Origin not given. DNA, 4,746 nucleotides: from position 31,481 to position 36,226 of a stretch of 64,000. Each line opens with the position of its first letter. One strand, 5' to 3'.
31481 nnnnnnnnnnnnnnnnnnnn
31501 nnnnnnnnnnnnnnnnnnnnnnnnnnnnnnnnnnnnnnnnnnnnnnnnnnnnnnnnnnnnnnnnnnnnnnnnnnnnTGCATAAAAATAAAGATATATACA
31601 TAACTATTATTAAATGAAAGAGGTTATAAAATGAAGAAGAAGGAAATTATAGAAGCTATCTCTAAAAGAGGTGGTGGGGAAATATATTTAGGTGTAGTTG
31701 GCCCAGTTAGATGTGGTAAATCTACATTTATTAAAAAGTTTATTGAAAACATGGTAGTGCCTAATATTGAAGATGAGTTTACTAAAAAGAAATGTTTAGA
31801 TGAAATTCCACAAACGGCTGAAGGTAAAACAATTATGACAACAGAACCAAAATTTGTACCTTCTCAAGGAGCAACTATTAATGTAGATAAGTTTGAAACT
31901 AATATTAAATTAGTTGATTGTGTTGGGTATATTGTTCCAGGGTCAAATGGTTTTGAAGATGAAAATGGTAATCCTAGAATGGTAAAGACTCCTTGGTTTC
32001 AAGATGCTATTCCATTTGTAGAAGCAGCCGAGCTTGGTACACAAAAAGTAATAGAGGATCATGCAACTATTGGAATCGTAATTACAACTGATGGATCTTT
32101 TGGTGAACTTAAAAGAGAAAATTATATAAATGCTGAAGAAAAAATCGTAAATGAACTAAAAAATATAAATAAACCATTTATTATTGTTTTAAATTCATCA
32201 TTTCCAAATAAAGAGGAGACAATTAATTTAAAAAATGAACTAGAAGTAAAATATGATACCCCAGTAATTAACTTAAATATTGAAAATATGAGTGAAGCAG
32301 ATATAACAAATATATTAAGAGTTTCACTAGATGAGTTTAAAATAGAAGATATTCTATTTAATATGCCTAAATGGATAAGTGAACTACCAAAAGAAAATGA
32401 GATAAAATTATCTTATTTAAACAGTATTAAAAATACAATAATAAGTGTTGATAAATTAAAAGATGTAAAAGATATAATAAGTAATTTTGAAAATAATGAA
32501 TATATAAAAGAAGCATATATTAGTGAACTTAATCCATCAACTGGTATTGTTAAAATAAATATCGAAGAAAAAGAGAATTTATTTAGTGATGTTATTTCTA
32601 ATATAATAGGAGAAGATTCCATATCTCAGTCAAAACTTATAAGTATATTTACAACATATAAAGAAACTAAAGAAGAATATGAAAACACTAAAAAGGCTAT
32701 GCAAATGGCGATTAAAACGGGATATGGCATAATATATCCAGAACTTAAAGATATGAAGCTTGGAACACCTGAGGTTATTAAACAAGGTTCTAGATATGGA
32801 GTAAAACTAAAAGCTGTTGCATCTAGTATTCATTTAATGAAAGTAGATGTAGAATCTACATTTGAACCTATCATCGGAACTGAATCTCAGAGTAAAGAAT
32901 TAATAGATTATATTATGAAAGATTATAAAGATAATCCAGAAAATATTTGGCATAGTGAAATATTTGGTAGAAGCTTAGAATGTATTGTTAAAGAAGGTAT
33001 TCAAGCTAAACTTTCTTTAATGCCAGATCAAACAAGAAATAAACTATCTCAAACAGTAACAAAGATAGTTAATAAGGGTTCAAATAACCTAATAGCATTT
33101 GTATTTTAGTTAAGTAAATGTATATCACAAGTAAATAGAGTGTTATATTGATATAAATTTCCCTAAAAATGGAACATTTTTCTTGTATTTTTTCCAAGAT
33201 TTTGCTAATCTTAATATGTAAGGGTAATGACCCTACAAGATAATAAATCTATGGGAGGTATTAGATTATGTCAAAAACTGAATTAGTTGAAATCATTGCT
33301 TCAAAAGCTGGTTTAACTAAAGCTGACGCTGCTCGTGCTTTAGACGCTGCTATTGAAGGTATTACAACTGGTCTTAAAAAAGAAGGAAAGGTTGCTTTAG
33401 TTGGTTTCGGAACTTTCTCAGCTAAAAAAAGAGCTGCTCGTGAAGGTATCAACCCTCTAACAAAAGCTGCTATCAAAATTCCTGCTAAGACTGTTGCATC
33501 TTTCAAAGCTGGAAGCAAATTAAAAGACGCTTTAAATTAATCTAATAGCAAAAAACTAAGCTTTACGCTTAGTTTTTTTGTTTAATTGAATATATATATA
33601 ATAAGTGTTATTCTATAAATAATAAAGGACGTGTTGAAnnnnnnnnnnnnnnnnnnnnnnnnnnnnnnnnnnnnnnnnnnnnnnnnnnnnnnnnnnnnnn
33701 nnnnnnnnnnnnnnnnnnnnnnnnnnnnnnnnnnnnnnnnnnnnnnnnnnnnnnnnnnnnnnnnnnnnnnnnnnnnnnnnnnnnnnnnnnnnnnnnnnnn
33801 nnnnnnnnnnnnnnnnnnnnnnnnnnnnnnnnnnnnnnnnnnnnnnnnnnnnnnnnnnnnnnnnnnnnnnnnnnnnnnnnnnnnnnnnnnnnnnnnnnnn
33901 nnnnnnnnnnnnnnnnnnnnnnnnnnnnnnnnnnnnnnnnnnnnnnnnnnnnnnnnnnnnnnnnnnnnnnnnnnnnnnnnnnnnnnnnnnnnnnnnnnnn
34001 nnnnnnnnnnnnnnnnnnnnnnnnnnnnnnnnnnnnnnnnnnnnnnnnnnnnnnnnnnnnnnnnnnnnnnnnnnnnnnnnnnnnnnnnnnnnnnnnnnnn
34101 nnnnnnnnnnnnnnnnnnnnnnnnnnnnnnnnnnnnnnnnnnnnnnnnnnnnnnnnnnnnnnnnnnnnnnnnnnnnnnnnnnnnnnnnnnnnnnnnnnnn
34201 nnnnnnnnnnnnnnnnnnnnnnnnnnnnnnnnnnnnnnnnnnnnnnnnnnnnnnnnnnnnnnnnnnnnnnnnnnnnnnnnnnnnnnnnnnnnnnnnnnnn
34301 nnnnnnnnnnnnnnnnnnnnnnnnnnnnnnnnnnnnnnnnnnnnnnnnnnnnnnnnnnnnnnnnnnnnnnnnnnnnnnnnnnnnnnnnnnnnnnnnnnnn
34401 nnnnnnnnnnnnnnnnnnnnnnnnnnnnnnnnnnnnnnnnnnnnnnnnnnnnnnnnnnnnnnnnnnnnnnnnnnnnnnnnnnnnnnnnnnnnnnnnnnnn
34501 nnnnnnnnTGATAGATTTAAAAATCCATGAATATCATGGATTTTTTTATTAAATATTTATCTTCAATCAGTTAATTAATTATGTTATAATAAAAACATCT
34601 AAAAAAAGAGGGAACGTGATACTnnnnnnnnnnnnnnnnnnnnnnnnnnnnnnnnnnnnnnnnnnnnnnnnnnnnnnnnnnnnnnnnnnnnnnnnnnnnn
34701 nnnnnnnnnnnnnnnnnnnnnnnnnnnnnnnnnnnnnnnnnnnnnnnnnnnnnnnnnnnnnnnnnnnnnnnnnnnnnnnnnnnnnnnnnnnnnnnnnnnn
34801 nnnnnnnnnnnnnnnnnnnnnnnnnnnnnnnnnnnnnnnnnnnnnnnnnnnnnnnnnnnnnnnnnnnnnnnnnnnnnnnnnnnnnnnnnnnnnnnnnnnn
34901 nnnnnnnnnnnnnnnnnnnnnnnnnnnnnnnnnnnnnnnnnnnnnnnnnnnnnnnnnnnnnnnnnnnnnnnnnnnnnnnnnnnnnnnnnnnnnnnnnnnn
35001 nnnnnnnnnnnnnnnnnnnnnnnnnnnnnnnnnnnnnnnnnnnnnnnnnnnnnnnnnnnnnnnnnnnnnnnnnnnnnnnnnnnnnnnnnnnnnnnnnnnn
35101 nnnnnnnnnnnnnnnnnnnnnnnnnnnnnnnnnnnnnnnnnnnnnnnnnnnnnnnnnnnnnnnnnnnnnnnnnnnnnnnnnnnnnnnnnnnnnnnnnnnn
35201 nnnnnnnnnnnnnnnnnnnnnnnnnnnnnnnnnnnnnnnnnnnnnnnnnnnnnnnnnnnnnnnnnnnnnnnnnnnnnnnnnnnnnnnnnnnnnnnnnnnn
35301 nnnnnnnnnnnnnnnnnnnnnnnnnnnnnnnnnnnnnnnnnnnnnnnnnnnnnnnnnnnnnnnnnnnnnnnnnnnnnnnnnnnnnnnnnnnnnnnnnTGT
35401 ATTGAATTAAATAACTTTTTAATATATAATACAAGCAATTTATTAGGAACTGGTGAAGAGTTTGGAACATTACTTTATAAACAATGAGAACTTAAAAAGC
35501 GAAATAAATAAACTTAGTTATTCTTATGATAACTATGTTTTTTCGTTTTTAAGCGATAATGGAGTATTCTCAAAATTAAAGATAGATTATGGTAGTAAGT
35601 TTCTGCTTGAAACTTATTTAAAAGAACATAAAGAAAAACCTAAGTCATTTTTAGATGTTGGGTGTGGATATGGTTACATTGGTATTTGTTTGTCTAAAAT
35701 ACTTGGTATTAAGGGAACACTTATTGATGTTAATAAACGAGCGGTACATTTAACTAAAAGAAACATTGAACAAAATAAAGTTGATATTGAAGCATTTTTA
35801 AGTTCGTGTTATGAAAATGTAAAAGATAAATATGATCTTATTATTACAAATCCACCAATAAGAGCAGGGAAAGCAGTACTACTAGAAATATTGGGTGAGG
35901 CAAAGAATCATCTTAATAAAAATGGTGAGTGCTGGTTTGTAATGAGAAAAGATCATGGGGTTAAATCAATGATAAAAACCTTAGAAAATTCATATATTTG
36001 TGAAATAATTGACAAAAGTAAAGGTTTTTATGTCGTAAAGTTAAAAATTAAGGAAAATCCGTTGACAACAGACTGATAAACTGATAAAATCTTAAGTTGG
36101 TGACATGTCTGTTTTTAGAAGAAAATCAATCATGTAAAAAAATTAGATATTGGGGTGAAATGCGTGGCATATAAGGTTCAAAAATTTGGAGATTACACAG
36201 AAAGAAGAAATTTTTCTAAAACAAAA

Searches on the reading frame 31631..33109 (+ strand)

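Call 7: search_protein_families(library=pfam, proteins=[window:31631-33109:+], max_evalue=0.01)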
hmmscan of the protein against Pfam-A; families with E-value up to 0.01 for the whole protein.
window:31631-33109:+ (492 aa): 4 families
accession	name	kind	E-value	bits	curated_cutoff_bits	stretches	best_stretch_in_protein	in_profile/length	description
PF09547.16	SpoIVA_ATPase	-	2.4e-102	341.8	26.6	1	1-236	1-236/237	Stage IV sporulation protein A, ATPase domain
PF20438.3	SpoIVA_middle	-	2.7e-52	177.9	25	1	238-416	1-179/179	Stage IV sporulation protein A, middle domain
PF20439.3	SpoIVA_C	-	2.7e-27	95.2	25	1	417-491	1-75/76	Sporulation stage IV protein A, C-terminal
PF01926.29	MMR_HSR1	-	0.00084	19.9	21.9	0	21-188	3-112/113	50S ribosome-binding GTPase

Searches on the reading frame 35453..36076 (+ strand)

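Call 16: search_protein_families(library=pfam, proteins=[window:35453-36076:+], max_evalue=0.001)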
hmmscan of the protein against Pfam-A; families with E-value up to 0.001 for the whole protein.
window:35453-36076:+ (207 aa): 12 families
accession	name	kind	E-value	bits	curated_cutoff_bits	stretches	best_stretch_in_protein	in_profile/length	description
PF05175.20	MTS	-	5.6e-40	137.2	23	1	31-195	3-169/170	Methyltransferase small domain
PF06325.19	PrmA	-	2.3e-10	40.9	22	1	56-159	155-255/296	Ribosomal protein L11 methyltransferase (PrmA)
PF13847.12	Methyltransf_31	-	6.3e-10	39.3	27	1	62-163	3-110/145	Methyltransferase domain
PF13649.12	Methyltransf_25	-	1.5e-07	32.4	27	1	67-158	2-97/97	Methyltransferase domain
PF13489.12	Methyltransf_23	-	5.8e-06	26.6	27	1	57-165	18-119/164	Methyltransferase domain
PF01135.25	PCMT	-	7.2e-05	23.1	20.3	1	61-111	72-124/210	Protein-L-isoaspartate(D-aspartate) O-methyltransferase (PCMT)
PF03602.21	Cons_hypoth95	-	0.00011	22.4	24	1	62-178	41-166/182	Conserved hypothetical protein 95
PF10294.15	Methyltransf_16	-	0.00016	21.9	21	1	49-110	30-94/174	Lysine methyltransferase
PF08242.18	Methyltransf_12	-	0.00017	22.7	30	1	67-159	1-97/98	Methyltransferase domain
PF12847.13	Methyltransf_18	-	0.00018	22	27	1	61-177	13-128/151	Methyltransferase domain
PF02527.21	GidB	-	0.00075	19.3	27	0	57-169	46-152/184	rRNA small subunit methyltransferase G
PF07757.19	AdoMet_MTase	-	0.00076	20.1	27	0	49-104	47-102/115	Predicted AdoMet-dependent methyltransferase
